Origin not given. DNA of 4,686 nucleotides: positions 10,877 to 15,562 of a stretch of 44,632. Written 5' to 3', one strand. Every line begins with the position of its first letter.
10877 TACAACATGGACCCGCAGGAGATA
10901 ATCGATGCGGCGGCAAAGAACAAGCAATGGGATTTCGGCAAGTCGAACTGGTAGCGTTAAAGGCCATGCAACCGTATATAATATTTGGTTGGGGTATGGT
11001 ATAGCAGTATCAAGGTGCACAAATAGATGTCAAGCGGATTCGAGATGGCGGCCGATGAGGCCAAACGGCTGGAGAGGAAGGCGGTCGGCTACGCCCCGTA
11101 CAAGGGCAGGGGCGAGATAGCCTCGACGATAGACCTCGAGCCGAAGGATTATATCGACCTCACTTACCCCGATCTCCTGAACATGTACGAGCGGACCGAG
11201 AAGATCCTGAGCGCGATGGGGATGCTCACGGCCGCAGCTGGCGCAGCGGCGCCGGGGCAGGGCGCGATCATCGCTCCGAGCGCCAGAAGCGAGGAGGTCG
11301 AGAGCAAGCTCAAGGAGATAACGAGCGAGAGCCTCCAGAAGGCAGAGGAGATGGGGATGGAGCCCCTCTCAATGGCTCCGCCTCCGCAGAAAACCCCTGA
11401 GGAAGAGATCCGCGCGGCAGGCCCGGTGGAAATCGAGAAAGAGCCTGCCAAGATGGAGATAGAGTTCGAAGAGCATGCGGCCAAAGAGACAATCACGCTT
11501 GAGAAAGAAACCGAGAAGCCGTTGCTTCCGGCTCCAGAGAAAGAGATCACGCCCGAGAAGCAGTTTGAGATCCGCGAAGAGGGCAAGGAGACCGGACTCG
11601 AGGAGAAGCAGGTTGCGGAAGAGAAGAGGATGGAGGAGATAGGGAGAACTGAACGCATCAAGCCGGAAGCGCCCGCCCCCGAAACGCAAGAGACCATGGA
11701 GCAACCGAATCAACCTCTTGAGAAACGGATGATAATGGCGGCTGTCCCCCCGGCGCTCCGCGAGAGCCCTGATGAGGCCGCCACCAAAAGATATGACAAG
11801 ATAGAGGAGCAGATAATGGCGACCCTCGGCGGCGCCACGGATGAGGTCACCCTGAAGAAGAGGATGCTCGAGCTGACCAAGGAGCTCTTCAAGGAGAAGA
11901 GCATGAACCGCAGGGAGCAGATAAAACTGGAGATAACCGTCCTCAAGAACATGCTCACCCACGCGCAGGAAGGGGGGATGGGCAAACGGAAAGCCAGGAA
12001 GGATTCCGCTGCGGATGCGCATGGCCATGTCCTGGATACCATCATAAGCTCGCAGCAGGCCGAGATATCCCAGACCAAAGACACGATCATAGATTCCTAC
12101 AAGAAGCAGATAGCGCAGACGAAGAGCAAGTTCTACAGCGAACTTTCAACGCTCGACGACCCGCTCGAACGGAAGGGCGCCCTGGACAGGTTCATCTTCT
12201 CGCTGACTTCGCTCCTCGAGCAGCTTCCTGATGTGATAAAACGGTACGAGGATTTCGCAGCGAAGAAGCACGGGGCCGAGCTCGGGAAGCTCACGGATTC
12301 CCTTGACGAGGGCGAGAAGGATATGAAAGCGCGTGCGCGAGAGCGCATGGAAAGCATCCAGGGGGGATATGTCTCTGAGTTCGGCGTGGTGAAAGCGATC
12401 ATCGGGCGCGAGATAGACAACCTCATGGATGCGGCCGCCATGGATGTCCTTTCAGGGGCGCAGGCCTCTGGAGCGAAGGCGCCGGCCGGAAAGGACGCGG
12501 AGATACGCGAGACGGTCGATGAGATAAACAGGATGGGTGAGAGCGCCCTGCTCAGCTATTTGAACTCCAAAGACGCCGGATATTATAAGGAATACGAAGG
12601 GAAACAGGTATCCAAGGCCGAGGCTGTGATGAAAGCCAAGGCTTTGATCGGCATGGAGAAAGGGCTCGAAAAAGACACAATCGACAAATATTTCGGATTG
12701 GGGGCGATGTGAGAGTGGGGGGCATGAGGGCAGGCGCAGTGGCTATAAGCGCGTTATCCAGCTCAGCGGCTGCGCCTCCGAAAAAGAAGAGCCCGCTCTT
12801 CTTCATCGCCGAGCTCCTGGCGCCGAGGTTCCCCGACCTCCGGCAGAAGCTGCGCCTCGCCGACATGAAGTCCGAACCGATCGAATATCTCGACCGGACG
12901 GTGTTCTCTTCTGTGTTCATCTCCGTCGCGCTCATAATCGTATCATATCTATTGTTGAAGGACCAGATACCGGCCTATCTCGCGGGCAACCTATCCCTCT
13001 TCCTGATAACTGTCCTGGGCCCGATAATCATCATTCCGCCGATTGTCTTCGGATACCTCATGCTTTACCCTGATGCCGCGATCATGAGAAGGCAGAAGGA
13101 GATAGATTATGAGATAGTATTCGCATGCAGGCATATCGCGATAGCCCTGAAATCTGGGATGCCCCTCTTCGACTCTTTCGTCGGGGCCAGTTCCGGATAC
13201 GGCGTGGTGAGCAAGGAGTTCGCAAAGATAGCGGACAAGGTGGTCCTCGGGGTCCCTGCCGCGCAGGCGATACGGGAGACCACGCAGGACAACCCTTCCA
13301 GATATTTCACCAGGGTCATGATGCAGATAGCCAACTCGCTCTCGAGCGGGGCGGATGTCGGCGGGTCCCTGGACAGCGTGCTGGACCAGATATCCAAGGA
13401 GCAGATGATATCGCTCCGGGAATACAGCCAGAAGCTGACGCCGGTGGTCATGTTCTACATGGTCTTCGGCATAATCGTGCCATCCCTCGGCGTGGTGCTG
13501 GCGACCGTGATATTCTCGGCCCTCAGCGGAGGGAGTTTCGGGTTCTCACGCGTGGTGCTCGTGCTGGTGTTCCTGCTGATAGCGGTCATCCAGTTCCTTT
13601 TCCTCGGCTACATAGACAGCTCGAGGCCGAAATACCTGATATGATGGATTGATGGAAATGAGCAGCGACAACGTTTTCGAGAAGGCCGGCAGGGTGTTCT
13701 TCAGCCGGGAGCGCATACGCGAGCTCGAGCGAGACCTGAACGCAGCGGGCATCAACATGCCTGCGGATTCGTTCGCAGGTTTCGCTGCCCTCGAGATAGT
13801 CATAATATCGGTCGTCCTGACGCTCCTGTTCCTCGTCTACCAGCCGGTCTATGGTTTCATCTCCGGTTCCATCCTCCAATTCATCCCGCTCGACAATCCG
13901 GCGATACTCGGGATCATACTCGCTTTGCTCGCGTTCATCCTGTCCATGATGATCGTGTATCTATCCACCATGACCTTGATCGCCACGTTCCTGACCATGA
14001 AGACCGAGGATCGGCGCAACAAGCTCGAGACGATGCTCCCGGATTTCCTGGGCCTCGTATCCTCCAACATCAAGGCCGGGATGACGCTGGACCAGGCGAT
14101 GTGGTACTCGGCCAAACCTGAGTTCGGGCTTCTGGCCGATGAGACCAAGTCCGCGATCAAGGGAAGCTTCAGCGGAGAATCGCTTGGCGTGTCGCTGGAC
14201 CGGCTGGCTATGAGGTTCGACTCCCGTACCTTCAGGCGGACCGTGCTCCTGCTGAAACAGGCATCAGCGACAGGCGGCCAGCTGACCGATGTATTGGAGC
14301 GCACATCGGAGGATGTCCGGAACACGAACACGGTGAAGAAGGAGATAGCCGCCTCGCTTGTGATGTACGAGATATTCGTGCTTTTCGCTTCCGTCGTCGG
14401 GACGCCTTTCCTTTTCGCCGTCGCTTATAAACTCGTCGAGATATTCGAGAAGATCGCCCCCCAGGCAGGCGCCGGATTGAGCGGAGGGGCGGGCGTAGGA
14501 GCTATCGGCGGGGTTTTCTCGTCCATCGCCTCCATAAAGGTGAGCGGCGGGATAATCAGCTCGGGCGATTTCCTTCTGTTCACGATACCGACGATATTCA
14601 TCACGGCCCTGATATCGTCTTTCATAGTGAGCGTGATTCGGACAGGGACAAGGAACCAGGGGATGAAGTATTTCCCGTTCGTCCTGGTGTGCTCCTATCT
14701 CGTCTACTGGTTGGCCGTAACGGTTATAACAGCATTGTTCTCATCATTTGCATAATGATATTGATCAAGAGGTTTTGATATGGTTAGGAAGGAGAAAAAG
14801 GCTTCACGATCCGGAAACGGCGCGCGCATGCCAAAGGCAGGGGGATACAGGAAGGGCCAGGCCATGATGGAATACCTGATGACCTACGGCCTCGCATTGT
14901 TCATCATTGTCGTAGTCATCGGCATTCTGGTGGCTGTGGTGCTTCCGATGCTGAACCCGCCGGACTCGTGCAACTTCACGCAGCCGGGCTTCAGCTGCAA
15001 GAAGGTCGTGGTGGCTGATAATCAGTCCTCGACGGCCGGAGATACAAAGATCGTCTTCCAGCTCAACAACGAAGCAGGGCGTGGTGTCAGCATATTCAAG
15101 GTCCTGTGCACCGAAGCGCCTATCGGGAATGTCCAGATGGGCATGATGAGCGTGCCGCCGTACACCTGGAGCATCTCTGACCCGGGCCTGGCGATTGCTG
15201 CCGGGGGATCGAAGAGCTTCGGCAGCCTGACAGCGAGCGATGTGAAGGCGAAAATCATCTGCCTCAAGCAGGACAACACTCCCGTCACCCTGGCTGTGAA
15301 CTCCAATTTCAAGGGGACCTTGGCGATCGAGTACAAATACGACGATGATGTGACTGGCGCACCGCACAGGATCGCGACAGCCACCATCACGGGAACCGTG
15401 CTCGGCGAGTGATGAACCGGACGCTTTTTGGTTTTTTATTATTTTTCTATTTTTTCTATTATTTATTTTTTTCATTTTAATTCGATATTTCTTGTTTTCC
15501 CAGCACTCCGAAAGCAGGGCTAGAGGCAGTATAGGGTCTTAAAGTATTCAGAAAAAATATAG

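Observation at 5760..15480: Type IV pilus-like locus interleaved with three >550-aa acidic coiled-coil/winged-helix proteins: candidate undescribed surface-filament module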

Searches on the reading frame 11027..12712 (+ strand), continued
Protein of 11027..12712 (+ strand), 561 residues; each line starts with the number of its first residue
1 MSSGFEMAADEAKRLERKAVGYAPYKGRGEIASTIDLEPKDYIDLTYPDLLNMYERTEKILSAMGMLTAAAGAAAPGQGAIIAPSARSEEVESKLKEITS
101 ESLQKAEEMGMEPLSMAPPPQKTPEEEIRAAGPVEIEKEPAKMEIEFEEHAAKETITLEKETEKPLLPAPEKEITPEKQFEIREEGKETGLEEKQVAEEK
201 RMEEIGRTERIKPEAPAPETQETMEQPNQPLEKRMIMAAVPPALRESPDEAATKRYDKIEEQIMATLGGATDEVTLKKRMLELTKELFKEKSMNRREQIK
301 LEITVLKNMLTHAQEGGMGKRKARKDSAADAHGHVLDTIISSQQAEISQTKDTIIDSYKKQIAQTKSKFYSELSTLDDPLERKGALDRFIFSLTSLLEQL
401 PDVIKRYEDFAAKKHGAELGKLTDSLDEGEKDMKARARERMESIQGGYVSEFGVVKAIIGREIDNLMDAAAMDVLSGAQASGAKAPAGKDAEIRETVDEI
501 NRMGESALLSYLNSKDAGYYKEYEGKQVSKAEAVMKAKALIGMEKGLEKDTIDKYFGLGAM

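Call 77: find_encoding_contigs(protein=P0307, flank=6000, max_places=2)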
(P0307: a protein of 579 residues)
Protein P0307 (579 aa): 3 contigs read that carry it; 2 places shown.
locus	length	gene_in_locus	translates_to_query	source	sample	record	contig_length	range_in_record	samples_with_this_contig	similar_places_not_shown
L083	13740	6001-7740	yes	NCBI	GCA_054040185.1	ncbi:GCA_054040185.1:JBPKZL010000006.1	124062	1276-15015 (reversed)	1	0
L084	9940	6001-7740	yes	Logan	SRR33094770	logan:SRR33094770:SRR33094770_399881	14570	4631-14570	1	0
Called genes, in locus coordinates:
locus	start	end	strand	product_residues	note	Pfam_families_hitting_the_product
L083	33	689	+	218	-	PF00730:HhH-GPD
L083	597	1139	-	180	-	-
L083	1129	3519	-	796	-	PF00521:DNA_topoisoIV, PF03989:DNA_gyraseA_C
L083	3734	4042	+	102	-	-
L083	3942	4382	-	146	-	PF01844:HNH, PF14279:HNH_5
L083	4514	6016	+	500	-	PF00437:T2SSE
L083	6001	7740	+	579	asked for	-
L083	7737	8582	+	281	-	PF00482:T2SSF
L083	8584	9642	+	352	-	PF00482:T2SSF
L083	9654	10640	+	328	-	PF04055:Radical_SAM, PF08608:Wyosine_form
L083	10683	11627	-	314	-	-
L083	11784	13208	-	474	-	PF01139:RtcB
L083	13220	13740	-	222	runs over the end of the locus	-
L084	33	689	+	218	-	PF00730:HhH-GPD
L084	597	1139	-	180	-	-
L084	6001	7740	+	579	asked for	-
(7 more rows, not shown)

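Call 78: list_cluster_members(proteins=[L083:4514-6016:+, L083:1129-3519:-, L083:11784-13208:-, L081:4489-5982:+, L081:545-1843:+, L081:10656-12233:-, L081:7512-9179:-, L081:9268-10629:+])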
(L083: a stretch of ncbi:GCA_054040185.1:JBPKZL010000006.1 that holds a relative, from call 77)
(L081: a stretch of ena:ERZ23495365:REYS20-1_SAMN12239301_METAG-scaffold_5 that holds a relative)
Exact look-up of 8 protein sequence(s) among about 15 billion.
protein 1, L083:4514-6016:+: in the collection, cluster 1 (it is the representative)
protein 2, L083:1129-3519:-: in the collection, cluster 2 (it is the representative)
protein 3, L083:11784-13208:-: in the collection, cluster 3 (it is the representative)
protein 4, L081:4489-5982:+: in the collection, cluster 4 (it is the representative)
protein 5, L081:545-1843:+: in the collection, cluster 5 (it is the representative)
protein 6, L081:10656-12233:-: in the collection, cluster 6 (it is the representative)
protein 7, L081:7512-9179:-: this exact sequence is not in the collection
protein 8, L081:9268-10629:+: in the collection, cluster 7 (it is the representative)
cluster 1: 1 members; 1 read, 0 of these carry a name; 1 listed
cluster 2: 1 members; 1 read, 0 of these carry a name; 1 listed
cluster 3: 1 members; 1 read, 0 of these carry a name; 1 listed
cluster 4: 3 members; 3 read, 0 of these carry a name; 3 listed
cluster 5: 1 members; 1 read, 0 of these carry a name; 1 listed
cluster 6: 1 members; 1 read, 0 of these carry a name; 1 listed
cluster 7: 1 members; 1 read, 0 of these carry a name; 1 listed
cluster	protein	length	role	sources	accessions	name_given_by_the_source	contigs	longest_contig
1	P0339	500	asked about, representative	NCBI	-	-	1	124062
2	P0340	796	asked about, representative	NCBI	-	-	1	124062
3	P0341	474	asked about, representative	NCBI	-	-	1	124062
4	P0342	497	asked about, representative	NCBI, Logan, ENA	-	-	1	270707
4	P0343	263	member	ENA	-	-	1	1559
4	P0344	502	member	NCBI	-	-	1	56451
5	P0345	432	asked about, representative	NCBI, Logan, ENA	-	-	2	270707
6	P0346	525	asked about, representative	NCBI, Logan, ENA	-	-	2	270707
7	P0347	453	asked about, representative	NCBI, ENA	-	-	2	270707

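Call 82: find_encoding_contigs(protein=P0317, flank=8000, max_places=1)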
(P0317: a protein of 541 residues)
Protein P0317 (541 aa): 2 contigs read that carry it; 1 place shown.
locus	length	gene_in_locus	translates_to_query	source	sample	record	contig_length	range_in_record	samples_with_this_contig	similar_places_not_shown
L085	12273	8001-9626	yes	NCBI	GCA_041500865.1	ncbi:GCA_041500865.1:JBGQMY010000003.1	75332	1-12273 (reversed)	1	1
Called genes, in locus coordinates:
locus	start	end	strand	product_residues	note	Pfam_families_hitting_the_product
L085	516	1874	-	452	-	-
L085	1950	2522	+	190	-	PF12796:Ank_2, PF13606:Ank_3 (faint), PF13857:Ank_5 (faint), PF00023:Ank, PF13637:Ank_4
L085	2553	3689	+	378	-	-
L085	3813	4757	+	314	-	-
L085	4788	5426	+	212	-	PF04981:NMD3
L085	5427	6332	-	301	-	-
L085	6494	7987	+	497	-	PF00437:T2SSE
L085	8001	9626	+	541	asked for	-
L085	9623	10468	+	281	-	PF00482:T2SSF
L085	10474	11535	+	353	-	PF00482:T2SSF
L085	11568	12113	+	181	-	-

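Call 83: find_encoding_contigs(protein=P0324, flank=8000, max_places=1)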
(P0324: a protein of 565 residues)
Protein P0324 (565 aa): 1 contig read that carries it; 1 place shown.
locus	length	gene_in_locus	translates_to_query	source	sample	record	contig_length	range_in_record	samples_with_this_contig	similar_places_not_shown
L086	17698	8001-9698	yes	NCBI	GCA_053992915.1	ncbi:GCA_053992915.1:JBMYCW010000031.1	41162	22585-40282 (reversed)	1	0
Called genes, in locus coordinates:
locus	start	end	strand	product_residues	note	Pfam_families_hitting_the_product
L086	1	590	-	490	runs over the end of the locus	?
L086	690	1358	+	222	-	PF06745:ATPase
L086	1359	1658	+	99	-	-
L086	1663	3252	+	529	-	PF02511:Thy1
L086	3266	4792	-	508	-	-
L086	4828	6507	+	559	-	-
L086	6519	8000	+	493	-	PF00437:T2SSE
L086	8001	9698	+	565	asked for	-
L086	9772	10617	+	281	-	PF00482:T2SSF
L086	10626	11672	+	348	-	PF00482:T2SSF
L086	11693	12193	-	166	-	PF22769:DCD, PF00692:dUTPase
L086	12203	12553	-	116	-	PF01981:PTH2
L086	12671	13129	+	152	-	-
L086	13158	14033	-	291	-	PF00480:ROK, PF02685:Glucokinase (weak)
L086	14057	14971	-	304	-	-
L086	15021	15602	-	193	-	PF00300:His_Phos_1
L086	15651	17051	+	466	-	-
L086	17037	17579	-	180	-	-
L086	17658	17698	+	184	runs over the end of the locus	PF02676:TYW3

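Call 84: find_encoding_contigs(protein=P0322, flank=8000, max_places=1)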
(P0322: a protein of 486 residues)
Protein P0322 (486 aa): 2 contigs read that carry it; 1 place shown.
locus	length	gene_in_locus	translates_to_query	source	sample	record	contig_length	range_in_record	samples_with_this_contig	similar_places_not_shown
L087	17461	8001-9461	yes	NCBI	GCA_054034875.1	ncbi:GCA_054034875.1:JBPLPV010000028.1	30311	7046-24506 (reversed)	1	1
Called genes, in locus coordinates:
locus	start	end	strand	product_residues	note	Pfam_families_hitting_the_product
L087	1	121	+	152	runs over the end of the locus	PF01974:tRNA_int_endo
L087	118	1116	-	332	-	PF00924:MS_channel_2nd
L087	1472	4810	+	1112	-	PF03833:PolC_DP2_N, PF24844:PolC_DP2_central, PF24846:PolC_DP2_cat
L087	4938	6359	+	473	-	PF00587:tRNA-synt_2b, PF03129:HGTP_anticodon, PF09180:ProRS-C_1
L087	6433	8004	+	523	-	PF00437:T2SSE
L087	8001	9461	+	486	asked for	-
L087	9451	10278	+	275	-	PF00482:T2SSF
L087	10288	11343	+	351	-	PF00482:T2SSF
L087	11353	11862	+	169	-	-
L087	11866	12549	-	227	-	PF01255:Prenyltransf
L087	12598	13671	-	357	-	PF00091:Tubulin, PF12327:FtsZ_C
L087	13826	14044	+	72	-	PF02697:VAPB_antitox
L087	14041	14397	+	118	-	PF01850:PIN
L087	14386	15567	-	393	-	PF21088:MS_channel_1st, PF00924:MS_channel_2nd, PF21082:MS_channel_3rd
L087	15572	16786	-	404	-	PF01266:DAO (weak), PF07992:Pyr_redox_2 (weak), PF12831:FAD_oxidored, PF13450:NAD_binding_8 (weak), PF00890:FAD_binding_2 (weak), PF01266:DAO, PF01494:FAD_binding_3, PF22578:GGR_cat, +2 more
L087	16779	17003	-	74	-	PF12837:Fer4_6, PF13237:Fer4_10, PF14697:Fer4_21, PF12838:Fer4_7, PF13187:Fer4_9 (weak), PF12797:Fer4_2 (weak), PF12837:Fer4_6, PF00037:Fer4, +6 more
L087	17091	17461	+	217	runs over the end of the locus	PF00923:TAL_FSA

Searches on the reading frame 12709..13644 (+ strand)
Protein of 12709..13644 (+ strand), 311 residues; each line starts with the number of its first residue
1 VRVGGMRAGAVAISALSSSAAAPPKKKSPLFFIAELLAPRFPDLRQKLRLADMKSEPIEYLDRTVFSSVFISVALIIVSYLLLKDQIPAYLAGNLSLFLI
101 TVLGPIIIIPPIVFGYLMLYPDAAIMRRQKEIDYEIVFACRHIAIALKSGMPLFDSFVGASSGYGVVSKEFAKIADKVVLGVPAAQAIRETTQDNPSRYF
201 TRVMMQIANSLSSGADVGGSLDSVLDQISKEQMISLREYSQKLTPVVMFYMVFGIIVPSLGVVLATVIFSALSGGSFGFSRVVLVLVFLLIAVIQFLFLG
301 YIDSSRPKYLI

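Call 3: search_protein_families(library=pfam, proteins=[window:12709-13644:+], max_evalue=0.1)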
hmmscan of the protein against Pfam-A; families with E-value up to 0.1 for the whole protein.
window:12709-13644:+ (311 aa): 1 family
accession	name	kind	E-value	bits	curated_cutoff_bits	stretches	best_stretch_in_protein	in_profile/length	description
PF00482.28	T2SSF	-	3.1e-17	63.2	25.2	1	139-264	1-124/125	Type II secretion system (T2SS), protein F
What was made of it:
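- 12709..13644 (+): g5: platform protein with one T2SSF domain. It corresponds to the N-terminal half of ArlJ or UpsF (TadB-like). Pfam T2SSF 63 bits (call 3).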

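Call 4: search_protein_families(library=ncbifam, proteins=[window:12709-13644:+], max_evalue=0.1)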
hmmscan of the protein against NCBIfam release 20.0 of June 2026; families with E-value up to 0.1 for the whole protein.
window:12709-13644:+ (311 aa): 2 families
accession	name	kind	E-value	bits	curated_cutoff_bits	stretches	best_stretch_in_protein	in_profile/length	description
NF004704.2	PRK06041.1-2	equivalog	3e-09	36.1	550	1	52-308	5-249/555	archaellar assembly protein ArlJ/FlaJ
NF046075.1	UpsF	equivalog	0.00016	20.6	400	1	86-295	55-250/484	membrane pilin protein UpsF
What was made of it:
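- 12709..13644 (+): NCBIfam ArlJ positions 5-249 of 555 (call 4).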

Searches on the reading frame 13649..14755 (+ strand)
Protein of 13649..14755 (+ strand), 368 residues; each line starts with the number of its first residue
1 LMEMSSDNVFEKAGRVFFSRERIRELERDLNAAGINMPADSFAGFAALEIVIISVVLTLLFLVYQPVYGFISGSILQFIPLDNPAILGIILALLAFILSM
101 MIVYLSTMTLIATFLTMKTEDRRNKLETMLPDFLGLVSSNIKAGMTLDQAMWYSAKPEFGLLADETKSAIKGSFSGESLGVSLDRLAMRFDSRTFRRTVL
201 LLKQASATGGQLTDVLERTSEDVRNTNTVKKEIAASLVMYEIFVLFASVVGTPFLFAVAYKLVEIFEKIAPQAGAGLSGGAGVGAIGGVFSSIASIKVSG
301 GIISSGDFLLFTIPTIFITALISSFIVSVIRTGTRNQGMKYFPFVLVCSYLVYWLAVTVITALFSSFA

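Call 3: search_protein_families(library=pfam, proteins=[window:13649-14755:+], max_evalue=0.1)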
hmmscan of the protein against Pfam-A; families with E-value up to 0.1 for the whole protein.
window:13649-14755:+ (368 aa): 3 families
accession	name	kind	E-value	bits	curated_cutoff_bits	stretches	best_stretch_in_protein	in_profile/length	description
PF00482.28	T2SSF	-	6.4e-13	49.2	25.2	1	133-258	1-123/125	Type II secretion system (T2SS), protein F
PF12650.12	DUF3784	-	0.032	14.9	28.1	1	89-150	1-62/94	Domain of unknown function (DUF3784)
PF04508.17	Pox_A_type_inc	-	0.089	13.1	21.4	0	20-32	7-19/23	Viral A-type inclusion protein repeat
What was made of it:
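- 13649..14755 (+): g6: platform protein with one T2SSF domain. It corresponds to the C-terminal half of UpsF or ArlJ (TadC-like). Pfam T2SSF 49 bits (call 3).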

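Call 4: search_protein_families(library=ncbifam, proteins=[window:13649-14755:+], max_evalue=0.1)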
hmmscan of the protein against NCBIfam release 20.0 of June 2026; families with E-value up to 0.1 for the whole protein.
window:13649-14755:+ (368 aa): 4 families
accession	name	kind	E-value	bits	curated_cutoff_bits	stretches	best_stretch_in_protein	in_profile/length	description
NF046075.1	UpsF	equivalog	3.8e-12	45.7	400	1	52-273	237-437/484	membrane pilin protein UpsF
TIGR02120.1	GspF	equivalog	2.8e-05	23.5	424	1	175-269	111-200/401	type II secretion system inner membrane protein GspF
NF047826.1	T3SSXpsF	equivalog_domain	0.0083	15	650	1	166-261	104-192/405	type II secretion system protein XpsF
NF052607.1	T4PiliAsmPilCThrm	equivalog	0.057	12.5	700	1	187-269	121-203/406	type IV pilus assembly protein PilC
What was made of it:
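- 13649..14755 (+): NCBIfam UpsF positions 237-437 of 484 (call 4).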

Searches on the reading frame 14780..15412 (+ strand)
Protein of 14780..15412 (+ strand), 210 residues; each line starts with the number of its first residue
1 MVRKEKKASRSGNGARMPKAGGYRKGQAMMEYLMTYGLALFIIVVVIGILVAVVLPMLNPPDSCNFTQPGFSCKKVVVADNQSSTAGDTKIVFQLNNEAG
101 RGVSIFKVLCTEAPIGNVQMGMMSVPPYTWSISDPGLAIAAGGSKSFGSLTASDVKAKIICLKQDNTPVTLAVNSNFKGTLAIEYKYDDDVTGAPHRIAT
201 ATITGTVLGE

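Call 3: search_protein_families(library=pfam, proteins=[window:14780-15412:+], max_evalue=0.1)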
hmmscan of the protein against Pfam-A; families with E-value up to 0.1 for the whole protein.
window:14780-15412:+ (210 aa): 0 families
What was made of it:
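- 14780..15412 (+): g7: prepilin with a class III signal peptide. Predicted cleavage is G26|Q27 (between 14857 and 14858). The mature N-terminus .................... has Glu at +5, and a conserved Cys pair follows the helix. No Pfam hit (call 3).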

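Call 4: search_protein_families(library=ncbifam, proteins=[window:14780-15412:+], max_evalue=0.1)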
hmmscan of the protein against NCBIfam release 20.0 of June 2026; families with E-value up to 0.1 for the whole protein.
window:14780-15412:+ (210 aa): 0 families
